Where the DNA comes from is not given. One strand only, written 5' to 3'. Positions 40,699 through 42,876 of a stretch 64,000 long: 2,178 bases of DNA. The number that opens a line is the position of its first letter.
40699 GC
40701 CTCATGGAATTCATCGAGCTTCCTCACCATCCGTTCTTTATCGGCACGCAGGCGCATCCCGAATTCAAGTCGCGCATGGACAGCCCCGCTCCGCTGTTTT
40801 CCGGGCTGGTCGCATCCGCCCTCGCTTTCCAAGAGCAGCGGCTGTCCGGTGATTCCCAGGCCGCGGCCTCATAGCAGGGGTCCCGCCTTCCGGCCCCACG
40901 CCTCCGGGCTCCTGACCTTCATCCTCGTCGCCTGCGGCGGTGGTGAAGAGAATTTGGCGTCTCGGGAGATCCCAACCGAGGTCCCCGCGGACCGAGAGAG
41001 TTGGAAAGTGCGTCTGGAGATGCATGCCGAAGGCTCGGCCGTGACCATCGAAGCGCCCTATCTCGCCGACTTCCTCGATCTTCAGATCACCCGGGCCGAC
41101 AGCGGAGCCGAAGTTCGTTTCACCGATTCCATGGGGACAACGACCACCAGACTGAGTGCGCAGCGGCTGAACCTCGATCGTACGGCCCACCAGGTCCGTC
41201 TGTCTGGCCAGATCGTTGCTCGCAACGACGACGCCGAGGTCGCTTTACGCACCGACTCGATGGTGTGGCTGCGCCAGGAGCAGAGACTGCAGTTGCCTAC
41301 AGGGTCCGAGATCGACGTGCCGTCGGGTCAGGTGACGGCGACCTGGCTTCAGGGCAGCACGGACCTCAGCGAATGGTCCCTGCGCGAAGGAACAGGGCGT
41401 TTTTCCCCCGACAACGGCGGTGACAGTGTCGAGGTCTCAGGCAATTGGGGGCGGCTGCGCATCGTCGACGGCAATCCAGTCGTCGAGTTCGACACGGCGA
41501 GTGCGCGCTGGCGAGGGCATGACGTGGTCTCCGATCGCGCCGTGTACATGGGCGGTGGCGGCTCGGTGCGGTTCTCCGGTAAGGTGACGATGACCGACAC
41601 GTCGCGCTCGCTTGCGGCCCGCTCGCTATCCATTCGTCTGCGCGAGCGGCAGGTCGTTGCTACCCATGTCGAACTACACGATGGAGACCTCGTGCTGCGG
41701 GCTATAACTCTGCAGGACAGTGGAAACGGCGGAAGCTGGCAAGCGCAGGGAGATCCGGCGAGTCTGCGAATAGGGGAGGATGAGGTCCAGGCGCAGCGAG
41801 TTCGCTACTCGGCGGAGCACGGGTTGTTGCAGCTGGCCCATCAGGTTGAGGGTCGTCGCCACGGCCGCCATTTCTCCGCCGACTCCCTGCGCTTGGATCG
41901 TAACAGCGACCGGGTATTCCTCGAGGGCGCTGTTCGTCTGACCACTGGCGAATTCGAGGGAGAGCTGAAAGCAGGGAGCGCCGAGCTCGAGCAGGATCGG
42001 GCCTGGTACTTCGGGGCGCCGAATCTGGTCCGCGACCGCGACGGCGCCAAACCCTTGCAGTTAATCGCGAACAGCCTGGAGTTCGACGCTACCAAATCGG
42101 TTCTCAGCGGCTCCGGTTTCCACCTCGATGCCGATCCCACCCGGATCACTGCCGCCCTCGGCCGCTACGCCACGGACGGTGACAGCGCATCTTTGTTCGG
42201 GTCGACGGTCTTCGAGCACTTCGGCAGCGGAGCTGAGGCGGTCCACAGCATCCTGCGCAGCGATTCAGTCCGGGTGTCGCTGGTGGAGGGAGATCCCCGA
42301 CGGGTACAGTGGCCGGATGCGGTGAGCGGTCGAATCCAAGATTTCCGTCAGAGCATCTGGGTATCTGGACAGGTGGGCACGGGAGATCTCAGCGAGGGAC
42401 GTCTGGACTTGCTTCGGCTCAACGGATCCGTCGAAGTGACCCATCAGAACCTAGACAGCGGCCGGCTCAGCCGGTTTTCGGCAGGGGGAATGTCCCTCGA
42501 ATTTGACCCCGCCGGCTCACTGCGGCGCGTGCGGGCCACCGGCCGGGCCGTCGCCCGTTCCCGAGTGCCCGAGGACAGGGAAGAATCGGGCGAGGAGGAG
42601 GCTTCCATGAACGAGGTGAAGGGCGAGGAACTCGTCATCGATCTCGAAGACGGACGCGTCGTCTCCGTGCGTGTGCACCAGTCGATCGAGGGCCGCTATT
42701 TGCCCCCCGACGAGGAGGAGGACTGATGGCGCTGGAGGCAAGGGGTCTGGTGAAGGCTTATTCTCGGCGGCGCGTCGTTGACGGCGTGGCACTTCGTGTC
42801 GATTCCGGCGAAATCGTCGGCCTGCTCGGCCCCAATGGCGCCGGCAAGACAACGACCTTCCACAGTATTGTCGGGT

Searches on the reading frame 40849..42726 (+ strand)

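Call 103: search_protein_families(library=pfam, proteins=[window:40849-42726:+], max_evalue=0.001)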
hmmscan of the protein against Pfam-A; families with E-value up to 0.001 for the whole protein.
window:40849-42726:+ (625 aa): 2 families
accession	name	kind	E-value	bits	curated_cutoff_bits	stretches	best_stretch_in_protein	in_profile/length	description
PF03968.19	LptD_N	-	2e-06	28.4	20.4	0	226-354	2-112/113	LptA/(LptD N-terminal domain) LPS transport protein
PF06835.18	LptC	-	6.9e-05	23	21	0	69-176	56-164/175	Lipopolysaccharide-assembly, LptC-related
